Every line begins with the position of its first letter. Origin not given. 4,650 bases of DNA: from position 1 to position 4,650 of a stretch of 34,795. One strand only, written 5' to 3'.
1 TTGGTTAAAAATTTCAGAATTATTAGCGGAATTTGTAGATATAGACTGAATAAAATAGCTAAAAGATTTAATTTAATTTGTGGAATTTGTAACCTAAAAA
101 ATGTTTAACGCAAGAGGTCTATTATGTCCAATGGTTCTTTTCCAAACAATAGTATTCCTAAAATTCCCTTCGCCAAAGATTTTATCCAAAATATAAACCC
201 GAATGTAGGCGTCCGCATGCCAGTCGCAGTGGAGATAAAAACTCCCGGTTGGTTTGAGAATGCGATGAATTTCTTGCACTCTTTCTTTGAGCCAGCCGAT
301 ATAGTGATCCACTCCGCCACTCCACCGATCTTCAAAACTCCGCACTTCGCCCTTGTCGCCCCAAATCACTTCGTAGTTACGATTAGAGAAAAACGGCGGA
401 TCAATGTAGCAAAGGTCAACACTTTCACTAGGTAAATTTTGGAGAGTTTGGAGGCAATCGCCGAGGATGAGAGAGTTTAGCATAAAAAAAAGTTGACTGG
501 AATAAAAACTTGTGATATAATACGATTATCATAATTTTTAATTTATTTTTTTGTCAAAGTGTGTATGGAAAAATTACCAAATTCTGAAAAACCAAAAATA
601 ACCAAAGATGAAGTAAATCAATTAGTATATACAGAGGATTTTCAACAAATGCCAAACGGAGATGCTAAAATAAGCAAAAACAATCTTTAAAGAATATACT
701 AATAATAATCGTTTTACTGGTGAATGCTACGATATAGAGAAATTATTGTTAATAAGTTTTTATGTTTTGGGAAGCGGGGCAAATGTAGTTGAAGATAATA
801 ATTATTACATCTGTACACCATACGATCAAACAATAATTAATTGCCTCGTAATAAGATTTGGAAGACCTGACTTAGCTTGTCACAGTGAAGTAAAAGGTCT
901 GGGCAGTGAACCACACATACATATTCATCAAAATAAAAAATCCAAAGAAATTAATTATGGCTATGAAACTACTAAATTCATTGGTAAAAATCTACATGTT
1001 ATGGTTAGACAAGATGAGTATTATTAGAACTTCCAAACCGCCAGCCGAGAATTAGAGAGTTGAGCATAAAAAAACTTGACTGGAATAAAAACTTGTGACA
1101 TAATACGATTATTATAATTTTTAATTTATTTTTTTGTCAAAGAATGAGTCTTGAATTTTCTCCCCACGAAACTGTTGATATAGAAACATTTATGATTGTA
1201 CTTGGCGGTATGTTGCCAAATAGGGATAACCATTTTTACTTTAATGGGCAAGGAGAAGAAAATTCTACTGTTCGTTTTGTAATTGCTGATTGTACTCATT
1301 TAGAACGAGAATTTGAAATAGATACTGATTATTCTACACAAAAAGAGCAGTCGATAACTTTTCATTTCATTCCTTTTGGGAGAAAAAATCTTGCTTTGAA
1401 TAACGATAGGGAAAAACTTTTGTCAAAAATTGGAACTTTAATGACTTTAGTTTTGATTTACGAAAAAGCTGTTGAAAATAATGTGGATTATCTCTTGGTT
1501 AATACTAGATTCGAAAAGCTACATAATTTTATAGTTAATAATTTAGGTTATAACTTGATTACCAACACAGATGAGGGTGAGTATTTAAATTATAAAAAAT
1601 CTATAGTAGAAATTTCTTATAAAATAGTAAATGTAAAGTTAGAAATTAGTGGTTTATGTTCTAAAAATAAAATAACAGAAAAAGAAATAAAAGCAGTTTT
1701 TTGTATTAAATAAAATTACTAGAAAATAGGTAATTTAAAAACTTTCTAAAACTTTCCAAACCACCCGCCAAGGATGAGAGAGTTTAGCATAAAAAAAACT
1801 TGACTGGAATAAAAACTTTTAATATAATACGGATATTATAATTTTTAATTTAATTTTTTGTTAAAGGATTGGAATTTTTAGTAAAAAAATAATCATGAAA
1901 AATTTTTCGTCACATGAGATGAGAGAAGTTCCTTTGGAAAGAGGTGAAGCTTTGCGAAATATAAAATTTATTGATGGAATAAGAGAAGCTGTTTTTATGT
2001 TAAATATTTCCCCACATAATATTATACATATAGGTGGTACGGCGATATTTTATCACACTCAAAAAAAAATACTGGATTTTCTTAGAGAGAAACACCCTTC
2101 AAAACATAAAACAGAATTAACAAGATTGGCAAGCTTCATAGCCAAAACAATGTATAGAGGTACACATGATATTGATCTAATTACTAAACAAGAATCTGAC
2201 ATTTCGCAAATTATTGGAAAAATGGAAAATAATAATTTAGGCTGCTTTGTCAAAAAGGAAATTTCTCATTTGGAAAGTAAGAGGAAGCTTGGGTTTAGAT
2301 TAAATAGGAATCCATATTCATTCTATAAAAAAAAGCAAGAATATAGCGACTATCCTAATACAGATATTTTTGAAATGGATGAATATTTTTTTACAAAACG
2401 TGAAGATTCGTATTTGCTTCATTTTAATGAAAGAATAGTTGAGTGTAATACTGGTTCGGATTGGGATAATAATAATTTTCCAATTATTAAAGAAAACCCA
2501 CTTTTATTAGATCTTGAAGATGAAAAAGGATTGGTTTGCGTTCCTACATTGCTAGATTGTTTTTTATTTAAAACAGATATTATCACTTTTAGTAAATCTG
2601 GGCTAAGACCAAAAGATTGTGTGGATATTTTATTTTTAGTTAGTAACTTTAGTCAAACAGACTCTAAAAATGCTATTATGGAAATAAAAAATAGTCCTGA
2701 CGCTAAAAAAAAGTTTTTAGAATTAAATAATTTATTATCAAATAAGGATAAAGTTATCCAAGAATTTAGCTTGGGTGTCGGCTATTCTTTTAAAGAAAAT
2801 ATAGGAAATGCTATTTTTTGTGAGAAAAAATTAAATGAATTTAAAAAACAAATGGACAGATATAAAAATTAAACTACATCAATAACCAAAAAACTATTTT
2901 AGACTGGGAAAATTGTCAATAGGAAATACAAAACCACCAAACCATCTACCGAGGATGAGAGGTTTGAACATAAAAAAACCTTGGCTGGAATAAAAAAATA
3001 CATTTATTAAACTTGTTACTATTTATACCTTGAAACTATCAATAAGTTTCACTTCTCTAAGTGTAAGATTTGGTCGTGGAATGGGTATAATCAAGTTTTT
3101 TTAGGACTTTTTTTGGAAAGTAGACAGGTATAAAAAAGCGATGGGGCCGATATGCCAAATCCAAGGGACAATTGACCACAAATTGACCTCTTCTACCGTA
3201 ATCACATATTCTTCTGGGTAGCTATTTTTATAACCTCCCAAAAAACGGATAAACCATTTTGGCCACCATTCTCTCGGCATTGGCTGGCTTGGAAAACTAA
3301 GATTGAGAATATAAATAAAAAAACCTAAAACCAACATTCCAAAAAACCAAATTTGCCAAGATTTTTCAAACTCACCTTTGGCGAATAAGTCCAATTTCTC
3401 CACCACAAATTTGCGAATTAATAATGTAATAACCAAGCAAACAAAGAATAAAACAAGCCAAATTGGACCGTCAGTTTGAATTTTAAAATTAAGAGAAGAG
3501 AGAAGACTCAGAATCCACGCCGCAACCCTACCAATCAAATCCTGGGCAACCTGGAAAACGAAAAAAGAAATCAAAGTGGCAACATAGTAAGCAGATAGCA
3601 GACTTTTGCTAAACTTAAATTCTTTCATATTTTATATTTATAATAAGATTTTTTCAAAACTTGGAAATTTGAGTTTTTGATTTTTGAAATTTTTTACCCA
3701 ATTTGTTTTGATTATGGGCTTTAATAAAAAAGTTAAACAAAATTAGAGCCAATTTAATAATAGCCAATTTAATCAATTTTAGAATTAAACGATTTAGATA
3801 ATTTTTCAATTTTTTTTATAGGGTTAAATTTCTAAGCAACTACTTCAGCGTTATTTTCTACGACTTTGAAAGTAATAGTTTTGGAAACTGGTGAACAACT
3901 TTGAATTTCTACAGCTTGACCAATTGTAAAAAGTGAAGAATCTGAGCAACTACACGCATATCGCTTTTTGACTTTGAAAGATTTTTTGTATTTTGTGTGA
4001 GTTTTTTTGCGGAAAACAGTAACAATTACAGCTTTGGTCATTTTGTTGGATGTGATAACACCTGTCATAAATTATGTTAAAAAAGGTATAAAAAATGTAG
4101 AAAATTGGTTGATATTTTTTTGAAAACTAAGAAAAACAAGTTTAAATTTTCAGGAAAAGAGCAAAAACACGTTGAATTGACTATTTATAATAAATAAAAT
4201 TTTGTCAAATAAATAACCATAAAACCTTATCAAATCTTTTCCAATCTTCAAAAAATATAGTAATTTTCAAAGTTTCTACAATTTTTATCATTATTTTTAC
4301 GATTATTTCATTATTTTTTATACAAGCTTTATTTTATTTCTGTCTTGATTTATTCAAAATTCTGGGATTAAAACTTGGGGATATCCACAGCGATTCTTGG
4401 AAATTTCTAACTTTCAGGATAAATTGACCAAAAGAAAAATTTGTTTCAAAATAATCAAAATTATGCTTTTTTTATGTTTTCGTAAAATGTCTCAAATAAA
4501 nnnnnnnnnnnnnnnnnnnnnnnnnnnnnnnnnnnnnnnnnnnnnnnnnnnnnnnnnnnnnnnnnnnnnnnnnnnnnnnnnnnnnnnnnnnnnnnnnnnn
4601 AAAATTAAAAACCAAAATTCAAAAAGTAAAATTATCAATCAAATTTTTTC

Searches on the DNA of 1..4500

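Call 65: search_rna_families(source=window, start=1, end=4500, threshold=evalue, max_evalue=1)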
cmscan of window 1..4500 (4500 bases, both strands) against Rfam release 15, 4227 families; matches with E-value up to 1: 0.
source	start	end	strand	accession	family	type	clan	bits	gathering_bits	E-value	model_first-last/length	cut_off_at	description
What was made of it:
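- Tried and rejected: Rfam: no RNA family in 1-4500 at E<=1 (call 65).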

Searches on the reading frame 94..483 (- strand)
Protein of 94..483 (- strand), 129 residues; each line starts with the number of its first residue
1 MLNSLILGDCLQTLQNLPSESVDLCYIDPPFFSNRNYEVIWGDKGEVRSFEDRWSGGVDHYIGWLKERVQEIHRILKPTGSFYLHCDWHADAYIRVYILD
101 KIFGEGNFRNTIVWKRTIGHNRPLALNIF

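Call 7: search_protein_families(library=pfam, proteins=[window:94-483:-], max_evalue=0.1)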
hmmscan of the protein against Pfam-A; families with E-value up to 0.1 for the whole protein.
window:94-483:- (129 aa): 2 families
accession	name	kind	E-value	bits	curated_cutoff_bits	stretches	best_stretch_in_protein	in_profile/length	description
PF01555.25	N6_N4_Mtase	-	1.1e-14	55.4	26.7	1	22-118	1-84/221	DNA methylase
PF08241.18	Methyltransf_11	-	0.085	13.9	21.2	0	59-83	70-94/95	Methyltransferase domain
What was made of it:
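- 94..483 (-): N-terminal fragment (129 aa) of an N6/N4 (beta-class) DNA methyltransferase, cut by the IS; its last few codons come from the IS. Pfam N6_N4_Mtase E=1e-14, profile positions 1-84 of 221 (call 7).
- Checked: That body matches Pfam N6_N4_Mtase at E=1e-14, profile positions 1-84 of 221 (call 7).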

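Call 8: search_protein_families(library=padloc, proteins=[window:94-483:-], max_evalue=0.1)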
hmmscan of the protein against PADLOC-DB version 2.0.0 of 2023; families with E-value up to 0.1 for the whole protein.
window:94-483:- (129 aa): 46 families (the best 25 are shown)
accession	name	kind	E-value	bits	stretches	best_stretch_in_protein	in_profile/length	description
PDLC03339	MTase_II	-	1.1e-29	101.4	1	4-115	5-113/399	Type II methyltransferase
PDLC03265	MTase_II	-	8.2e-19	66.2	1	5-116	27-124/333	Type II methyltransferase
PDLC03300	MTase_II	-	1.1e-17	62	2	35-119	67-143/302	Type II methyltransferase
PDLC03371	MTase_II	-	8.3e-17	59.6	1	3-118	11-124/260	Type II methyltransferase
PDLC03299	MTase_II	-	3.2e-16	57.7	1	4-115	16-112/296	Type II methyltransferase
PDLC03354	MTase_II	-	3.9e-15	53.8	1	2-116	60-183/425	Type II methyltransferase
PDLC03216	MTase_II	-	1.6e-14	51.7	1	2-117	11-125/364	Type II methyltransferase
PDLC03638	MTase_III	-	6.8e-14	49.1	1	10-118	391-487/816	Type III methyltransferase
PDLC03738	oMTase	-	1.3e-13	48.4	1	2-117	20-134/376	orphan methyltransferase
PDLC03636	MTase_III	-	3.1e-13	47.3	1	3-117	47-151/575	Type III methyltransferase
PDLC03633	MTase_III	-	9e-13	45.8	1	5-115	80-204/616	Type III methyltransferase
PDLC03238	MTase_II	-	9.2e-13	46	1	3-112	124-218/428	Type II methyltransferase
PDLC03644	MTase_III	-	3.4e-11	40.6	1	3-119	39-166/542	Type III methyltransferase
PDLC03635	MTase_III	-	9e-11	39.2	1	11-117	230-323/708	Type III methyltransferase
PDLC03387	MTase_II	-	1.6e-10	38.6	1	3-85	12-85/289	Type II methyltransferase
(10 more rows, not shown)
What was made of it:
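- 94..483 (-): PADLOC MTase_II E=1e-29 (call 8).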

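Call 11: find_encoding_contigs(protein=window:94-483:-, flank=10000, max_places=10)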
Protein window:94-483:- (129 aa): 2 contigs read that carry it; 2 places shown.
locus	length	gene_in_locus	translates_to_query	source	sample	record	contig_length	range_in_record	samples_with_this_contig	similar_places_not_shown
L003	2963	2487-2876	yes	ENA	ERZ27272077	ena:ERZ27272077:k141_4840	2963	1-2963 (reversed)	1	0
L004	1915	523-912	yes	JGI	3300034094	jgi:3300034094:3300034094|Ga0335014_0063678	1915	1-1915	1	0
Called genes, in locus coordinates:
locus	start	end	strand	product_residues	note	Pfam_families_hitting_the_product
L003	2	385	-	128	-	?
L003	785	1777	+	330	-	PF01699:Na_Ca_ex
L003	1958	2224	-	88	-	-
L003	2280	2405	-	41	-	-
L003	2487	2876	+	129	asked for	PF01555:N6_N4_Mtase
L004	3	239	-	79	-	?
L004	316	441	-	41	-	-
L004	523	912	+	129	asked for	PF01555:N6_N4_Mtase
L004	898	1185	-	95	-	PF01609:DDE_Tnp_1 (weak), PF13359:DDE_Tnp_4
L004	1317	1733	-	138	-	PF13613:HTH_Tnp_4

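Call 32: find_homologous_proteins(query=window:94-483:-, max_evalue=1e-10)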
Query window:94-483:- (129 aa): 868 proteins with E <= 1e-10 among 877 candidates; the best 120 are listed.
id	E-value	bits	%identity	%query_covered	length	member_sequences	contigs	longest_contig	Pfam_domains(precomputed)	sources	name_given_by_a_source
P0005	3.3e-72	259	85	98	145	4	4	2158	PF01555.25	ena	-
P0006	1.1e-71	257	85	98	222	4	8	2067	PF01555.25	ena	-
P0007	1.2e-62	228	80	90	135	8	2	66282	PF01555.25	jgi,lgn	jgi:DNA modification methylase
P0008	4.9e-62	226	75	93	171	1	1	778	PF01555.25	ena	-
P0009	8.5e-62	225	78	90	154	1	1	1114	PF01555.25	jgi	-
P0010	5.8e-60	219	77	93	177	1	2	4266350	PF01555.25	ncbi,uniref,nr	ncbi:DNA methyltransferase [Beggiatoa leptomitoformis]|uniref:site-specific DNA-methyltransferase (a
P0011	6.0e-60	219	76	90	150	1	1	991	PF01555.25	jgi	jgi:DNA modification methylase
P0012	8.3e-60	219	76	93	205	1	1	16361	PF01555.25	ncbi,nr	ncbi:MAG: site-specific DNA-methyltransferase [Flavobacteriales bacterium]|nr:site-specific DNA-meth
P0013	8.4e-60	219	74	93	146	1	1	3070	PF01555.25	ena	-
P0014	1.1e-59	218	75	93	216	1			PF01555.25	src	-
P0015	1.1e-59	218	80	88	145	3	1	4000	PF01555.25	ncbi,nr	ncbi:MAG: DNA methyltransferase, partial [Methylococcales bacterium]|nr:DNA methyltransferase [Methy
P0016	1.5e-59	218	74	93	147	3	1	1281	PF01555.25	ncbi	ncbi:MAG: DNA-methyltransferase, partial [Thermoflexibacteraceae bacterium]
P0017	1.8e-59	217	77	93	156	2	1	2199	PF01555.25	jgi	jgi:adenine specific DNA methylase Mod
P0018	3.6e-59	216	75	93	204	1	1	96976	PF01555.25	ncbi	-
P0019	3.9e-59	216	78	93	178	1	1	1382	PF01555.25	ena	-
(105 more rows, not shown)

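Call 34: find_encoding_contigs(protein=P0006, flank=10000, max_places=10)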
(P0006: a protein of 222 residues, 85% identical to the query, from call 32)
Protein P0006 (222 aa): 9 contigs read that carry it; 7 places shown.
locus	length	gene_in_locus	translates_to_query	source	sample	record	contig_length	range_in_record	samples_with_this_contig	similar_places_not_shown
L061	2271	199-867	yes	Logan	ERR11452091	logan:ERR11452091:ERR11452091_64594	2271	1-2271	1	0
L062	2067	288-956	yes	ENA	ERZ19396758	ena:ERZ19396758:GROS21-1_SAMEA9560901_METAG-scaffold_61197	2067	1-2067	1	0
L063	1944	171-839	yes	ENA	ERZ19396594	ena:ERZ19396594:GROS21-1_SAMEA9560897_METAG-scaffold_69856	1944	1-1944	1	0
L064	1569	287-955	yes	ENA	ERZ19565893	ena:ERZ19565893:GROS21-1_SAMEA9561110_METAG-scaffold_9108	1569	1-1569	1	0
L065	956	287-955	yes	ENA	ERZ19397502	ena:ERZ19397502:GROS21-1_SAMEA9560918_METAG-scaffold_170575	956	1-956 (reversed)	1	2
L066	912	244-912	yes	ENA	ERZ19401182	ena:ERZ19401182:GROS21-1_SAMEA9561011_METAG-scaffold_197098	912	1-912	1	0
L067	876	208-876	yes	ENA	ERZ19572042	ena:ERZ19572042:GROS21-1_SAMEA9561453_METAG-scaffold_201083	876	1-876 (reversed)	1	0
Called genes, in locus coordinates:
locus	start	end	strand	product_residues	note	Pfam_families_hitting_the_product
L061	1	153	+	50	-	?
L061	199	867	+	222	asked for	PF01555:N6_N4_Mtase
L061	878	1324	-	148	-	PF01797:Y1_Tnp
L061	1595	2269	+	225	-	PF13808:DDE_Tnp_1_assoc (weak)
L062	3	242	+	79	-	?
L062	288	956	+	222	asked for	PF01555:N6_N4_Mtase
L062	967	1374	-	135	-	PF01797:Y1_Tnp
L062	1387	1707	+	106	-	-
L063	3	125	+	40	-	?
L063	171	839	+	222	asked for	PF01555:N6_N4_Mtase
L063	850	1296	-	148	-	PF01797:Y1_Tnp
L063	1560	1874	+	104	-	PF06250:YhcG_C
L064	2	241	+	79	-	?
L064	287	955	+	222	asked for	PF01555:N6_N4_Mtase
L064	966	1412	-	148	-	PF01797:Y1_Tnp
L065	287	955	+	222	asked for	PF01555:N6_N4_Mtase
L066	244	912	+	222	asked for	PF01555:N6_N4_Mtase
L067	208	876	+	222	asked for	PF01555:N6_N4_Mtase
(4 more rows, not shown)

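Call 41: search_protein_families(library=pfam, proteins=[L003:785-1777:+, L003:2-385:-], max_evalue=0.05)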
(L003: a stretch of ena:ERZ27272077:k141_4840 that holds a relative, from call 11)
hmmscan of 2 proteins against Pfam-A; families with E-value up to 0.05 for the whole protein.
L003:785-1777:+ (330 aa): 1 family
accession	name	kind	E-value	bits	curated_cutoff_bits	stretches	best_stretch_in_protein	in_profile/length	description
PF01699.29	Na_Ca_ex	-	3.5e-69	232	24.9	2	7-163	3-150/151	Sodium/calcium exchanger protein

L003:2-385:- (128 aa): 0 families

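Call 57: find_encoding_contigs(protein=P0007, flank=8000, max_places=4)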
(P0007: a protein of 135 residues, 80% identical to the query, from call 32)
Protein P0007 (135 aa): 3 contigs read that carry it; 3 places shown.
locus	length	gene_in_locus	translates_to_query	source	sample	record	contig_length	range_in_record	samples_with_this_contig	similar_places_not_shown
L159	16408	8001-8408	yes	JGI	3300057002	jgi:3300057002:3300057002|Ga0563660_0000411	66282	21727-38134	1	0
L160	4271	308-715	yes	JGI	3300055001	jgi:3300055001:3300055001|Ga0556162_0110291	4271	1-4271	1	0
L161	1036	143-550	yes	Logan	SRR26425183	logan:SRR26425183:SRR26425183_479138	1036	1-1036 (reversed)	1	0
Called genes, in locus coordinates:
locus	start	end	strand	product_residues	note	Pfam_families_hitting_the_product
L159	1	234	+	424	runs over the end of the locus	PF02403:Seryl_tRNA_N, PF00587:tRNA-synt_2b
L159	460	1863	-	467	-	PF00691:OmpA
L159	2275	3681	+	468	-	PF00749:tRNA-synt_1c, PF19269:Anticodon_2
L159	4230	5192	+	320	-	PF07603:Lcl_C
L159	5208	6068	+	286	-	PF07603:Lcl_C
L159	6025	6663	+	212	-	PF03167:UDG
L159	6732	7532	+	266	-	PF11769:DUF3313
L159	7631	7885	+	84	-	-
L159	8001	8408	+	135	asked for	PF01555:N6_N4_Mtase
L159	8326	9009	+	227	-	PF01555:N6_N4_Mtase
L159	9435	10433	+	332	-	PF13387:Lnb_N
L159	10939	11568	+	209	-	PF04961:FTCD_C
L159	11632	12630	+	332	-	PF01757:Acyl_transf_3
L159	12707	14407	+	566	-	PF00884:Sulfatase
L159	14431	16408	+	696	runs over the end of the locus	PF13089:PP_kinase_N, PF02503:PP_kinase, PF17941:PP_kinase_C_1, PF13091:PLDc_2 (faint), PF13090:PP_kinase_C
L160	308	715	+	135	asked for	PF01555:N6_N4_Mtase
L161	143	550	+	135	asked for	PF01555:N6_N4_Mtase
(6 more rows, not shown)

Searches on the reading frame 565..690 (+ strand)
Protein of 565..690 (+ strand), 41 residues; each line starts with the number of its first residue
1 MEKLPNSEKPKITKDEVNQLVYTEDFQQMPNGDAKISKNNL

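Call 7: search_protein_families(library=pfam, proteins=[window:565-690:+], max_evalue=0.1)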
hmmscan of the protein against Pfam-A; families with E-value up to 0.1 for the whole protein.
window:565-690:+ (41 aa): 0 families

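Call 8: search_protein_families(library=padloc, proteins=[window:565-690:+], max_evalue=0.1)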
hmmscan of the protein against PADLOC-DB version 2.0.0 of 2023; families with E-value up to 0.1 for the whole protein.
window:565-690:+ (41 aa): 0 families

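Call 23: find_encoding_contigs(protein=window:565-690:+, flank=10000, max_places=10)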
Protein window:565-690:+ (41 aa): 3 contigs read that carry it; 3 places shown.
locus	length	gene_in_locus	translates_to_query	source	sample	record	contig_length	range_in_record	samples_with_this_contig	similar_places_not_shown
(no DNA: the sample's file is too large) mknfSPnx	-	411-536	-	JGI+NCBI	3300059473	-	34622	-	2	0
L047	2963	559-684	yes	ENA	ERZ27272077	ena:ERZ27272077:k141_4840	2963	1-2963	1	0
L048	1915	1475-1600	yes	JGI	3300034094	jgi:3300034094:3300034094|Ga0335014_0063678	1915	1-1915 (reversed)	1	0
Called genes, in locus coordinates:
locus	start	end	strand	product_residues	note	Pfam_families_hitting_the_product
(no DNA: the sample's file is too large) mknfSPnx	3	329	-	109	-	?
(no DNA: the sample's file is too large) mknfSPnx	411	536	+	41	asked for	-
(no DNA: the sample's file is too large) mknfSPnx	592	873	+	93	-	-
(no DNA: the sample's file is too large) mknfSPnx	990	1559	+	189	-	-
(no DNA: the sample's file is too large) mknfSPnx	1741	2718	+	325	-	-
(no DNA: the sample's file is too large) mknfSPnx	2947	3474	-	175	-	-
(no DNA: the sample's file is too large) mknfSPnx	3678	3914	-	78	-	PF00366:Ribosomal_S17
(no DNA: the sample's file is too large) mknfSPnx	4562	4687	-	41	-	-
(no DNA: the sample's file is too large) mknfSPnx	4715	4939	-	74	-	-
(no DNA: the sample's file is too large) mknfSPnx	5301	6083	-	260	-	PF00696:AA_kinase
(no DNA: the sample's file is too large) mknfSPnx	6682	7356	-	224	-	PF01458:SUFBD_core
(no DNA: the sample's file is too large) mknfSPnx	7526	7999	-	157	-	-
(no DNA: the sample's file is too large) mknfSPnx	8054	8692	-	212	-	-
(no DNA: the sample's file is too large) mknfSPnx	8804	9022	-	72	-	-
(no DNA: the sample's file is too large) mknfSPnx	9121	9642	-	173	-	PF00466:Ribosomal_L10 (weak)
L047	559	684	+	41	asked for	-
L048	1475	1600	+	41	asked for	-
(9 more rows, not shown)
